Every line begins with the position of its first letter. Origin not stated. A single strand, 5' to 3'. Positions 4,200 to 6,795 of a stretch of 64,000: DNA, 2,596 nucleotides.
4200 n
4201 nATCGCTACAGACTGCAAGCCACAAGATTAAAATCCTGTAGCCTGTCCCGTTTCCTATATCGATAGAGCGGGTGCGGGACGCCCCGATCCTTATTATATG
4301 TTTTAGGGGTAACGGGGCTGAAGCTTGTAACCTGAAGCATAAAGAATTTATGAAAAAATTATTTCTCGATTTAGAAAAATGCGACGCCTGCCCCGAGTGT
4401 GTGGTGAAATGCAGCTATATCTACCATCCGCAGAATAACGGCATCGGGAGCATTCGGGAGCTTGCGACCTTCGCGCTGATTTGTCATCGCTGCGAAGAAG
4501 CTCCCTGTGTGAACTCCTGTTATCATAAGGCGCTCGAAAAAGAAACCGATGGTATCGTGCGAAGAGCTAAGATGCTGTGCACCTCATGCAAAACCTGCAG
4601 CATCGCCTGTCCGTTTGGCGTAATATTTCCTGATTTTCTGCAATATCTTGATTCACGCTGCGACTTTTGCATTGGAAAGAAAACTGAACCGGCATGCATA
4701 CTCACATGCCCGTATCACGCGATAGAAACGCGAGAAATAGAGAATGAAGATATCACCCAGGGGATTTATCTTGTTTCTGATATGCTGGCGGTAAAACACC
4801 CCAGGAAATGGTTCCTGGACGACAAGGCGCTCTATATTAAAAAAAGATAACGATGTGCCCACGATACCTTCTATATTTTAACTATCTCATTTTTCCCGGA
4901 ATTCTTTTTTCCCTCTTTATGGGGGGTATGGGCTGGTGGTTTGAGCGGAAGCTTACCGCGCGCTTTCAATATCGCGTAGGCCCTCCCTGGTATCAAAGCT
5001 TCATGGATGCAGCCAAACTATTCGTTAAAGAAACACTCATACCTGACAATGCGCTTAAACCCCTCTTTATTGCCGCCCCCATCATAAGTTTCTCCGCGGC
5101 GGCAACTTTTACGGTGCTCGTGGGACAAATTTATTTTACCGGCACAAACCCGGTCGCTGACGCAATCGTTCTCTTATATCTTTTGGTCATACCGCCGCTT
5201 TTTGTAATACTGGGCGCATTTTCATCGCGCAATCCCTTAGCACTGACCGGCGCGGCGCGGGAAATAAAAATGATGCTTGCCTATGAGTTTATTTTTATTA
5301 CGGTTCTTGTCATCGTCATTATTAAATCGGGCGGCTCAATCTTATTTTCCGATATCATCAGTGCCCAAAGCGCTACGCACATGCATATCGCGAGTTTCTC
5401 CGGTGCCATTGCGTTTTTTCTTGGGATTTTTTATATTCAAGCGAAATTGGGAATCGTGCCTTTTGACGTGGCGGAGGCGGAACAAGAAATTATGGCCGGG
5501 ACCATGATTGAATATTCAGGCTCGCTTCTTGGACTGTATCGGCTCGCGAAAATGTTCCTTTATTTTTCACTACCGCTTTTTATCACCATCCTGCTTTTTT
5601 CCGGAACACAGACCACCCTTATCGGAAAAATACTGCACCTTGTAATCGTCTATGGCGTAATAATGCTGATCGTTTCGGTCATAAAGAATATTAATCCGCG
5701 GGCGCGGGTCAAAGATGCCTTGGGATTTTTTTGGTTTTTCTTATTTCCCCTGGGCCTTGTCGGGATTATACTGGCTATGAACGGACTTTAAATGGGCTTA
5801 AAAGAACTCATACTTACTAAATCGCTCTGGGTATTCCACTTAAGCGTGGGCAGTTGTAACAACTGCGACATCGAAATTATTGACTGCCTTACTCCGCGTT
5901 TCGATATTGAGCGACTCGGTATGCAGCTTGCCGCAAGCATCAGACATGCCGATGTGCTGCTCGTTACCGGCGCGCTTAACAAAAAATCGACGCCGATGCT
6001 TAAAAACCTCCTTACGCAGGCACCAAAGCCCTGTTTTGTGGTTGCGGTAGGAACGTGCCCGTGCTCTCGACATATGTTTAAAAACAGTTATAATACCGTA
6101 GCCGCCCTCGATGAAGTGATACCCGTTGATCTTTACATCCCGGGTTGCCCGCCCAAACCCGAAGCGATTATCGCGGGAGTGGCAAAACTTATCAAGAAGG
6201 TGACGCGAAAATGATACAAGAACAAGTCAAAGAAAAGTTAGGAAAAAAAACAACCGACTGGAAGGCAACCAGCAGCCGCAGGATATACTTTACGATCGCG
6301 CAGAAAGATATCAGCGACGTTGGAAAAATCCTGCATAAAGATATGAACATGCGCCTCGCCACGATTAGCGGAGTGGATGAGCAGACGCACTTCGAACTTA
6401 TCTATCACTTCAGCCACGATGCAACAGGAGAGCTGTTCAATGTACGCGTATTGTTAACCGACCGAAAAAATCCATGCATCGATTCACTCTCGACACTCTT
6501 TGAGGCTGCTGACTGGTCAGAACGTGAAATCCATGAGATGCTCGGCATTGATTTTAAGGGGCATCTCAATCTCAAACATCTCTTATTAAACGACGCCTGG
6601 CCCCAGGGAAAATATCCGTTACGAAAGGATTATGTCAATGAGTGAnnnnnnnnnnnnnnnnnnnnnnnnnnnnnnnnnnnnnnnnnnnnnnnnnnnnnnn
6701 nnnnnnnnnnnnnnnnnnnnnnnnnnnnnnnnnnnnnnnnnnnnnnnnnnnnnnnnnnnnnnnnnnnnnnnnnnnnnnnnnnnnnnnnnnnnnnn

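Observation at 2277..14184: Hybrid membrane-bound [NiFe] hydrogenase: HydB/HydG-like NAD(P)H module + group-4 core + 7-subunit Mrp antiporter module in one operon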

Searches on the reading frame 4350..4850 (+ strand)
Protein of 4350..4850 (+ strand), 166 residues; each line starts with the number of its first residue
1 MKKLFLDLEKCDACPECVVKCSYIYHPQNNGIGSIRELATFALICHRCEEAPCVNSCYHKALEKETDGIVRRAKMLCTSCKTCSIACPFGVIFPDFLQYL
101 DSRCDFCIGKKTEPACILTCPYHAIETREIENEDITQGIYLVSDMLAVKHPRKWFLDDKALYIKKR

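Call 4: search_protein_families(library=pfam, proteins=[window:4350-4850:+], max_evalue=0.01)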
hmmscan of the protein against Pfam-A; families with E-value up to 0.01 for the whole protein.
window:4350-4850:+ (166 aa): 9 families
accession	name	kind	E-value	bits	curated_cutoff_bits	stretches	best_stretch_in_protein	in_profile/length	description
PF13247.11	Fer4_11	-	1.6e-10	41.5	26.2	1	40-126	5-96/100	4Fe-4S dicluster domain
PF12838.12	Fer4_7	-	1.2e-07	32.5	27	1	45-91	2-52/52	4Fe-4S dicluster domain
PF12837.12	Fer4_6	-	4.9e-05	23.5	25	1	76-92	8-24/24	4Fe-4S binding domain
PF13187.11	Fer4_9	-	5.6e-05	23.5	27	2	45-91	2-51/52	4Fe-4S dicluster domain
PF12800.12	Fer4_4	-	0.00023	21.7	24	0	76-90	3-17/17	4Fe-4S binding domain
PF00037.32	Fer4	-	0.00023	21.3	21.1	1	76-92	7-23/24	4Fe-4S binding domain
PF13237.11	Fer4_10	-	0.00041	20.6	25.5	0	72-121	4-53/53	4Fe-4S dicluster domain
PF14697.11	Fer4_21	-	0.0039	17.7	35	1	45-89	8-53/59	4Fe-4S dicluster domain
PF13484.11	Fer4_16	-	0.005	18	30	0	77-95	2-20/66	4Fe-4S double cluster binding domain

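Call 7: search_protein_families(library=ncbifam, proteins=[window:4350-4850:+], max_evalue=0.001)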
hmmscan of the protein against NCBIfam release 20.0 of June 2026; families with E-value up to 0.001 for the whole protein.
window:4350-4850:+ (166 aa): 23 families
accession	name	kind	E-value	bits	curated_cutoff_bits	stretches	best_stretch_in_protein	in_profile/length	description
NF009408.0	PRK12769.1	equivalog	4.3e-15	54.9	1003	1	39-126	50-143/659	formate-dependent uric acid utilization protein AegA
TIGR02951.1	DMSO_dmsB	equivalog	2.9e-14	53.4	214.1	1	40-132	59-155/161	DMSO/selenate family reductase complex B subunit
NF045766.1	PhenlGlyoxDHPadI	equivalog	3.1e-14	52.6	700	1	6-128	9-136/443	NADH-dependent phenylglyoxylate dehydrogenase subunit beta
NF007658.0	PRK10330.1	equivalog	3.6e-14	52.7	260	1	40-92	53-104/181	electron transport protein HydN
NF009451.0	PRK12809.1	equivalog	2e-13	49.5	1154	1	37-126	48-135/639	formate-dependent uric acid utilization protein YgfT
NF045715.1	sulf_resp_HmcB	equivalog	2.2e-11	43.4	420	1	44-126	106-194/307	sulfate respiration complex iron-sulfur protein HmcB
NF008134.0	PRK10882.1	equivalog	1.5e-10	40.7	263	1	45-125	113-203/329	hydrogenase 2 operon protein HybA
TIGR03149.1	cyt_nit_nrfC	equivalog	1.2e-09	37.9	377.6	1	37-134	86-188/225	cytochrome c nitrite reductase Fe-S protein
NF038355.1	FDH3_beta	equivalog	2.1e-09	37.7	240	1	3-109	4-123/180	formate dehydrogenase FDH3 subunit beta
NF041715.1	arsenate_red_ArrB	equivalog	7.3e-09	35.5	450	1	40-92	52-104/233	arsenate respiratory reductase iron-sulfur subunit ArrB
NF045797.1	DsrO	equivalog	1.7e-08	34.2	200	1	37-93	95-151/235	sulfate reduction electron transfer complex DsrMKJOP subunit DsrO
NF011569.0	PRK14993.1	equivalog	1e-07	31.6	416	1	25-122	81-180/244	tetrathionate reductase subunit TtrB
NF042979.1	EthbenzDh_ebdB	equivalog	3.2e-07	29.5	740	1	40-108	148-217/354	ethylbenzene dehydrogenase subunit beta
TIGR01582.1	FDH-beta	equivalog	6.3e-07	28.8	334.7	1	45-129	93-181/283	formate dehydrogenase subunit beta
TIGR03478.1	DMSO_red_II_bet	subfamily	2.9e-06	26.4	480.7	1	42-127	128-217/321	DMSO reductase family type II enzyme, iron-sulfur subunit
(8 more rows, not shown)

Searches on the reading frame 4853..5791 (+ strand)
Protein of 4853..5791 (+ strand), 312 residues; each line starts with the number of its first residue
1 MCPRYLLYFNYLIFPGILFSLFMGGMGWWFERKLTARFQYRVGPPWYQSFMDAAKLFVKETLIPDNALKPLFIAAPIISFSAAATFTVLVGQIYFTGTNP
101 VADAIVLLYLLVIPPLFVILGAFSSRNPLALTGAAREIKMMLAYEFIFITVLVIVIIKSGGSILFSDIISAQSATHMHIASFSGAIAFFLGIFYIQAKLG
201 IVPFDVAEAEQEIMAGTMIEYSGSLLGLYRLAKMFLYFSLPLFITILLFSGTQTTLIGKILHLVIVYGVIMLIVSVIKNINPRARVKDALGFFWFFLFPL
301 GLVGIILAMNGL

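Call 4: search_protein_families(library=pfam, proteins=[window:4853-5791:+], max_evalue=0.01)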
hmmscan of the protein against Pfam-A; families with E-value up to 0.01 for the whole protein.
window:4853-5791:+ (312 aa): 1 family
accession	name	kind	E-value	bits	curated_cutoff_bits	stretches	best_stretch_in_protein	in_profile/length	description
PF00146.26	NADHdh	-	1.1e-56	192.8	27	1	19-308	10-297/298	NADH dehydrogenase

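Call 7: search_protein_families(library=ncbifam, proteins=[window:4853-5791:+], max_evalue=0.001)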
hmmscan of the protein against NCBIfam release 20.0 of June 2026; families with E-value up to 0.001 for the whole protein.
window:4853-5791:+ (312 aa): 7 families
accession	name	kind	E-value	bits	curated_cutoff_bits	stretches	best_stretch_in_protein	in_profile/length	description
NF004741.0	PRK06076.1-2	equivalog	7.2e-46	156.9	305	1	7-309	20-330/337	NADH-quinone oxidoreductase subunit NuoH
NF040610.1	F420_dehyd_FpoH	exception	1.8e-30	106.5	475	1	17-309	19-333/339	F420H2 dehydrogenase subunit FpoH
NF004740.0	PRK06076.1-1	equivalog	8.9e-30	104.3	399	1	19-307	24-315/325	NADH-quinone oxidoreductase subunit NuoH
NF004745.0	PRK06076.1-6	equivalog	2.3e-26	92.9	450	1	29-307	35-328/341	NADH-quinone oxidoreductase subunit NuoH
NF004742.0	PRK06076.1-3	equivalog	1.4e-21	77.1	531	1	30-306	45-342/356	NADH-quinone oxidoreductase subunit NuoH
NF004743.0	PRK06076.1-4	equivalog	1.5e-21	76.8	494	1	23-306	30-336/433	NADH-quinone oxidoreductase subunit NuoH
NF004744.0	PRK06076.1-5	equivalog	7.3e-20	71.4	542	1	28-306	49-357/372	NADH-quinone oxidoreductase subunit NuoH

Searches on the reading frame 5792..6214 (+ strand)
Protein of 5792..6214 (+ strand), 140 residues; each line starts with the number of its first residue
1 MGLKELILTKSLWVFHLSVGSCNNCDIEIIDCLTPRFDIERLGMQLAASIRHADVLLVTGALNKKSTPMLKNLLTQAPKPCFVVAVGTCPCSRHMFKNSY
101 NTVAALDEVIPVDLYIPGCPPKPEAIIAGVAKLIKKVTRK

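Call 4: search_protein_families(library=pfam, proteins=[window:5792-6214:+], max_evalue=0.01)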
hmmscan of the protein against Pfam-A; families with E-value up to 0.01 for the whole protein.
window:5792-6214:+ (140 aa): 1 family
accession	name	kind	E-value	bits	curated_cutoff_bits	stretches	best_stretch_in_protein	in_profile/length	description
PF01058.29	Oxidored_q6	-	3.9e-29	101.4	27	1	22-133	1-128/128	NADH ubiquinone oxidoreductase, 20 Kd subunit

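Call 7: search_protein_families(library=ncbifam, proteins=[window:5792-6214:+], max_evalue=0.001)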
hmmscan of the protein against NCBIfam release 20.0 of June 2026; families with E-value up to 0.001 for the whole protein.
window:5792-6214:+ (140 aa): 16 families
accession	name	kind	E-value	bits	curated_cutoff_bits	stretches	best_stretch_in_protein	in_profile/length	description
NF005012.1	PRK06411.1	subfamily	8.2e-42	142.6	116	1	7-139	31-160/166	NADH-quinone oxidoreductase subunit NuoB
TIGR01957.1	nuoB_fam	subfamily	5.7e-38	130.1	142.7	1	9-139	16-144/145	NADH-quinone oxidoreductase subunit B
NF011391.0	PRK14816.1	equivalog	2.7e-33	115.2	283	1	10-137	52-177/196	NADH-quinone oxidoreductase subunit B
NF011395.0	PRK14820.1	equivalog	3.5e-32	111.6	263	1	9-136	32-156/180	NADH-quinone oxidoreductase subunit B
NF011394.0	PRK14819.1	equivalog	1.6e-30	106.6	312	1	12-138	33-157/264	NADH-quinone oxidoreductase subunit B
NF011390.0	PRK14815.1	equivalog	1.6e-29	102.5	281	1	7-139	30-159/183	NADH dehydrogenase subunit B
NF011393.0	PRK14818.1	equivalog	2.2e-29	102.2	255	1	10-137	29-155/173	NADH dehydrogenase subunit B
NF009808.0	PRK13292.1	equivalog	2e-28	98.7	1156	1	10-139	25-151/791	NADH-quinone oxidoreductase subunit B/C/D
NF011392.0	PRK14817.1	equivalog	2.1e-28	99.3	271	1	22-138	47-161/182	NADH-quinone oxidoreductase subunit B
NF011389.0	PRK14814.1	equivalog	2e-27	96.2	285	1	10-138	33-158/186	NADH dehydrogenase subunit B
NF011388.0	PRK14813.1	equivalog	1.1e-24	87.3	294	1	11-135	29-151/189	NADH dehydrogenase subunit B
TIGR03294.1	FrhG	equivalog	9.7e-09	35.3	245.5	1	47-135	45-142/228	coenzyme F420 hydrogenase subunit gamma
NF045875.1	F420_non_VhuG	exception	4.3e-06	26.2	450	1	95-135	125-165/286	F420-non-reducing hydrogenase subunit VhuG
NF007779.0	PRK10468.1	equivalog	0.00018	20.6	659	1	67-135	135-207/372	hydrogenase 2 small subunit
NF045520.1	H2_NiFeSe_small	exception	0.00037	20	470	1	57-138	121-210/314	NiFeSe hydrogenase small subunit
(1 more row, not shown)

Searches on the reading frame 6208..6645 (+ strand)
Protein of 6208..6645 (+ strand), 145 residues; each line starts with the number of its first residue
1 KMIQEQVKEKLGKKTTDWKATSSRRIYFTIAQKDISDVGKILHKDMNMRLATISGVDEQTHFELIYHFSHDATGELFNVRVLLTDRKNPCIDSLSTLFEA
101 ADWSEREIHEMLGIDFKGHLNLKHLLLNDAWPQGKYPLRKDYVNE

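Call 4: search_protein_families(library=pfam, proteins=[window:6208-6645:+], max_evalue=0.01)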
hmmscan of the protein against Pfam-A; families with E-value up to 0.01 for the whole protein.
window:6208-6645:+ (145 aa): 1 family
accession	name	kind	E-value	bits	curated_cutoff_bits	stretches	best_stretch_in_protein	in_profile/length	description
PF00329.25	Complex1_30kDa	-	2.6e-28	99.5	22.5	1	29-143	2-119/124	Respiratory-chain NADH dehydrogenase, 30 Kd subunit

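Call 7: search_protein_families(library=ncbifam, proteins=[window:6208-6645:+], max_evalue=0.001)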
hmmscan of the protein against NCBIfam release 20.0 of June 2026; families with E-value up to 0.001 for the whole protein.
window:6208-6645:+ (145 aa): 17 families
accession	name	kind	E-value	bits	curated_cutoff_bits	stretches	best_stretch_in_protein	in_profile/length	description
TIGR01961.1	NuoC_fam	subfamily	1.9e-23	83.3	122.45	1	28-142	3-118/122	NADH (or F420H2) dehydrogenase, subunit C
NF004737.0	PRK06074.2-4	equivalog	6.1e-22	78.2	144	1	22-142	11-124/150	NADH-quinone oxidoreductase subunit C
NF005832.0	PRK07735.1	equivalog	2.1e-21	76.7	431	1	49-143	330-424/430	NADH-quinone oxidoreductase subunit C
NF040611.1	F420_dehyd_FpoC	exception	2.4e-19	69.8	220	1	3-142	6-146/158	F420H2 dehydrogenase subunit FpoC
NF004735.0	PRK06074.2-2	equivalog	6e-19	68.5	176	1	3-142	6-146/158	NADH-quinone oxidoreductase subunit C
NF006304.0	PRK08491.1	equivalog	9.6e-19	68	228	1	26-142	59-174/263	NADH-quinone oxidoreductase subunit C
NF009141.0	PRK12494.1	equivalog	1.9e-17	63.7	175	1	48-144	66-165/175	NAD(P)H-quinone oxidoreductase subunit J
NF004734.0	PRK06074.2-1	equivalog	6.6e-17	62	169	1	8-142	10-149/164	NADH-quinone oxidoreductase subunit C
NF004733.0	PRK06074.1-5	equivalog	3.3e-15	56.3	225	1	3-142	9-149/203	NADH-quinone oxidoreductase subunit C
NF008728.0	PRK11742.1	equivalog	2e-14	52.9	840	1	3-143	24-173/598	NADH-quinone oxidoreductase subunit C/D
NF005856.0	PRK07785.1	equivalog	3.5e-14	53.2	224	1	23-142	99-222/246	NADH-quinone oxidoreductase subunit C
NF009808.0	PRK13292.1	equivalog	1.3e-13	49.7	1156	1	4-143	228-374/791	NADH-quinone oxidoreductase subunit B/C/D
NF004730.0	PRK06074.1-1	equivalog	1.8e-11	44.3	193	1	3-142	8-156/200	NADH-quinone oxidoreductase subunit C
NF004738.0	PRK06074.2-5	equivalog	1e-09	38.3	198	1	15-142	19-149/174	NADH-quinone oxidoreductase subunit C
NF004736.0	PRK06074.2-3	equivalog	1.6e-08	34.4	239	1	9-142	24-157/183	NADH-quinone oxidoreductase subunit C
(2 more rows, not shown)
